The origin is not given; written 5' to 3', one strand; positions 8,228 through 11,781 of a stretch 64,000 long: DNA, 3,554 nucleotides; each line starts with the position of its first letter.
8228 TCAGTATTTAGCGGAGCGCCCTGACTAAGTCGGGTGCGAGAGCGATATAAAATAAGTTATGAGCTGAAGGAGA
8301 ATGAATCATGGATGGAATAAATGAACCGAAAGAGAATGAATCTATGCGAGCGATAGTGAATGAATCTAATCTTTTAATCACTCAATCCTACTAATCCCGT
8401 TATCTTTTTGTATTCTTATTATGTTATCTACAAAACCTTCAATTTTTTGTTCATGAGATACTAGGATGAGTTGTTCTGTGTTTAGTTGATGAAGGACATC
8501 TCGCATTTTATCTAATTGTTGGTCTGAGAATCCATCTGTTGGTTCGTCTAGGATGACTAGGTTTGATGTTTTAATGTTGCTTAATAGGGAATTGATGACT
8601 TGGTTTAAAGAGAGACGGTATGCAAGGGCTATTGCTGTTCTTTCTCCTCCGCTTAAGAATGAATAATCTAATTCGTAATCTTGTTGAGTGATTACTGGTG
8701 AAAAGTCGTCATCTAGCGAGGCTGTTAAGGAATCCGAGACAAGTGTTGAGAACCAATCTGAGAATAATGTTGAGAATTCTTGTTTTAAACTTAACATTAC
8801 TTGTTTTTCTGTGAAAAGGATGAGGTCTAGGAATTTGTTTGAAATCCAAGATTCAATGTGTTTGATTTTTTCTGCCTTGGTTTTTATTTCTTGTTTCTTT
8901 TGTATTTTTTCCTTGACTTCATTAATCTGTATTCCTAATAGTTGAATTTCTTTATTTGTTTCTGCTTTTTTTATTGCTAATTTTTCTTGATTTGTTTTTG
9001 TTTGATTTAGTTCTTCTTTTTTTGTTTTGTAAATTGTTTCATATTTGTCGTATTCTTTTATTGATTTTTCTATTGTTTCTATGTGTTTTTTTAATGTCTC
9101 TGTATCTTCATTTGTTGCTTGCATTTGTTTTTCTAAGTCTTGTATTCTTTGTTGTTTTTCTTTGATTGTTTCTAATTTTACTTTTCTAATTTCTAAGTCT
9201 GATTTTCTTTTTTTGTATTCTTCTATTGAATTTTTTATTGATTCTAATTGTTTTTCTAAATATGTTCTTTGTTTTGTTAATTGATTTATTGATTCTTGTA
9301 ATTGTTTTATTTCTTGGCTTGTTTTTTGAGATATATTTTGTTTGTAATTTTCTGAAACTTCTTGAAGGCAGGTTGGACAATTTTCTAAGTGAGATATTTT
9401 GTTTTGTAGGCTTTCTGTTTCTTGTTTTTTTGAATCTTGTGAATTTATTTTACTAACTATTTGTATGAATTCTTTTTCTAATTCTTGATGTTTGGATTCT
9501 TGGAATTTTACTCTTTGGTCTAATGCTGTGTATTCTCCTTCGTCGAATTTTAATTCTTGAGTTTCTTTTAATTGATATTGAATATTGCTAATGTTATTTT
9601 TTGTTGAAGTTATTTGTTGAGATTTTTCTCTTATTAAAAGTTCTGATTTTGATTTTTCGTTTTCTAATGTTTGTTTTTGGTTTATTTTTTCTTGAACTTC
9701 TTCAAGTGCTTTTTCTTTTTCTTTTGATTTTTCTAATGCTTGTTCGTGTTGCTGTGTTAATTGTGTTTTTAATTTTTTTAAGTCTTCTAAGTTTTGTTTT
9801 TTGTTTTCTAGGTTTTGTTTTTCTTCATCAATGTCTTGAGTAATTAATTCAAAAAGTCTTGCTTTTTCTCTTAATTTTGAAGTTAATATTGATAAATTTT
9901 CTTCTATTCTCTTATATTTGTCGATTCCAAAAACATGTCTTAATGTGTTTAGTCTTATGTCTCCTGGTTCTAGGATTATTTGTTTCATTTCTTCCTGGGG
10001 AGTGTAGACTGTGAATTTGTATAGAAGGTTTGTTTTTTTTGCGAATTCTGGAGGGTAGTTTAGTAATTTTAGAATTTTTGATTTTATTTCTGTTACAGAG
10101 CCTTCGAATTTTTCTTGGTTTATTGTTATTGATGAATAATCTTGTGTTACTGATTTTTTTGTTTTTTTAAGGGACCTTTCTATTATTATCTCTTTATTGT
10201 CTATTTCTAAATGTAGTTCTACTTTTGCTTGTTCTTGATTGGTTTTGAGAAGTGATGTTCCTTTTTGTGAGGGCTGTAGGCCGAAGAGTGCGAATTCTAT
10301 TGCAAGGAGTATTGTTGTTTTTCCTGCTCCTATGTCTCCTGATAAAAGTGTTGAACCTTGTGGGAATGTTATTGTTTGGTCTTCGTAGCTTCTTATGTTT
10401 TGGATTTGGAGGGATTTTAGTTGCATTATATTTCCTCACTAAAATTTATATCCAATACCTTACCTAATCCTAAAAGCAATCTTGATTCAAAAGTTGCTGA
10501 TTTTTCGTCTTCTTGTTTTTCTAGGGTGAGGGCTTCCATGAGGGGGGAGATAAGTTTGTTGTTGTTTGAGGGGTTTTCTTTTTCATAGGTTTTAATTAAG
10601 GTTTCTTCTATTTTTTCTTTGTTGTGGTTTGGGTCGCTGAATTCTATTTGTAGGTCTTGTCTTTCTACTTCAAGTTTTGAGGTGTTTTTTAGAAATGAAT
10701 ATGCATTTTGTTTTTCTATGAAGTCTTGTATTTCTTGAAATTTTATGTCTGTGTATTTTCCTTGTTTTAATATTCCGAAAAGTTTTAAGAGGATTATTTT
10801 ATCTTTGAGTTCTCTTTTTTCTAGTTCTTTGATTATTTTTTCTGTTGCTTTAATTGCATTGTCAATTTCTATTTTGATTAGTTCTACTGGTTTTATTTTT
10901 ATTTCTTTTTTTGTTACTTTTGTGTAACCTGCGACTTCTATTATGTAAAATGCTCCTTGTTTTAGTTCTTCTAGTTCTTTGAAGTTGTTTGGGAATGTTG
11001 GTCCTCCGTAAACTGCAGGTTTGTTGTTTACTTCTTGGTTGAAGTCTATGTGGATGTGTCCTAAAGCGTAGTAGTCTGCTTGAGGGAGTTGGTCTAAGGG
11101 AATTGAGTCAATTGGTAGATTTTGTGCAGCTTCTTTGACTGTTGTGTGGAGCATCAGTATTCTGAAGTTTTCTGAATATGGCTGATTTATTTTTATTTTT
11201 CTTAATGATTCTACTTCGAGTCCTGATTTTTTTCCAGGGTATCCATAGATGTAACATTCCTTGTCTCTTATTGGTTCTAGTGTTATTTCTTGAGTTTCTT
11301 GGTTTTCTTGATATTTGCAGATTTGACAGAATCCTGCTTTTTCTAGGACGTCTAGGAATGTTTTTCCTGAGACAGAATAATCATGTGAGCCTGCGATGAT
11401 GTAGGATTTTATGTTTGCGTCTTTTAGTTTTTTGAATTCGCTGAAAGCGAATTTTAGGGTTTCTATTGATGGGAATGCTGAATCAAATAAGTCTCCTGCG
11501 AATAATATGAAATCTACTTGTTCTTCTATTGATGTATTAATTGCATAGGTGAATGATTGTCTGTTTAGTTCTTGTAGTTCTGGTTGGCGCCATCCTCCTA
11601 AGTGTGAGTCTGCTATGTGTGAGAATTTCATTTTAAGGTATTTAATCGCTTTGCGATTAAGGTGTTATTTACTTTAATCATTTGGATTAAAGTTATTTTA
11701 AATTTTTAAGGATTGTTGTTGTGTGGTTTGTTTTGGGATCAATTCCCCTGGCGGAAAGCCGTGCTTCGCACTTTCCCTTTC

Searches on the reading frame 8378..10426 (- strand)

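Call 10: search_protein_families(library=pfam, proteins=[window:8378-10426:-], max_evalue=0.01)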
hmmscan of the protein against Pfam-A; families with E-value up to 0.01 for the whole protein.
window:8378-10426:- (682 aa): 4 families
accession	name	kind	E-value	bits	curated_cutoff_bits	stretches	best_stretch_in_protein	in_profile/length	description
PF13476.12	AAA_23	-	5.6e-20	73.3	27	1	5-251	1-196/201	AAA domain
PF02463.25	SMC_N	-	1.7e-07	31.3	40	1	3-108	2-119/220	RecF/RecN/SMC N terminal domain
PF13555.12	AAA_29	-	3.4e-07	30.4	27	1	3-49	1-48/61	P-loop containing region of AAA domain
PF13558.12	SbcC_Walker_B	-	9.9e-05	23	27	1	584-646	26-89/90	SbcC/RAD50-like, Walker B motif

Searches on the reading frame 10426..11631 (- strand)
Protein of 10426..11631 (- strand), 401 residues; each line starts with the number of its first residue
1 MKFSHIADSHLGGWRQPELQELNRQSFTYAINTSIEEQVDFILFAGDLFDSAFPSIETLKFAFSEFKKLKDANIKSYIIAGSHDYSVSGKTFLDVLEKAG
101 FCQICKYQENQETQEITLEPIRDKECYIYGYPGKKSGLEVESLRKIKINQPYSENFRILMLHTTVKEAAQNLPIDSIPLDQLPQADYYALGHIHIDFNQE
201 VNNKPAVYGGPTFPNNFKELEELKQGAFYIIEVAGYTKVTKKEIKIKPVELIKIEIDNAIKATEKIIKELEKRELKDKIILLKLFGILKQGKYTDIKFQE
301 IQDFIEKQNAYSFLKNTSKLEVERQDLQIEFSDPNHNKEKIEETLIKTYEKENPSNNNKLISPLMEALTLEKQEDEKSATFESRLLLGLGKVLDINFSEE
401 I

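Call 52: search_protein_families(library=pfam, proteins=[window:10426-11631:-], max_evalue=0.001)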
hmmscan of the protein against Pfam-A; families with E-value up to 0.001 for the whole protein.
window:10426-11631:- (401 aa): 2 families
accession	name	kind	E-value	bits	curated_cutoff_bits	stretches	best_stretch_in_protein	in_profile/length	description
PF00149.33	Metallophos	-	8.1e-11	43.1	21.5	1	1-195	1-190/191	Calcineurin-like phosphoesterase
PF12850.12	Metallophos_2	-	2.9e-06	27.8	27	1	1-212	1-135/154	Calcineurin-like phosphoesterase superfamily domain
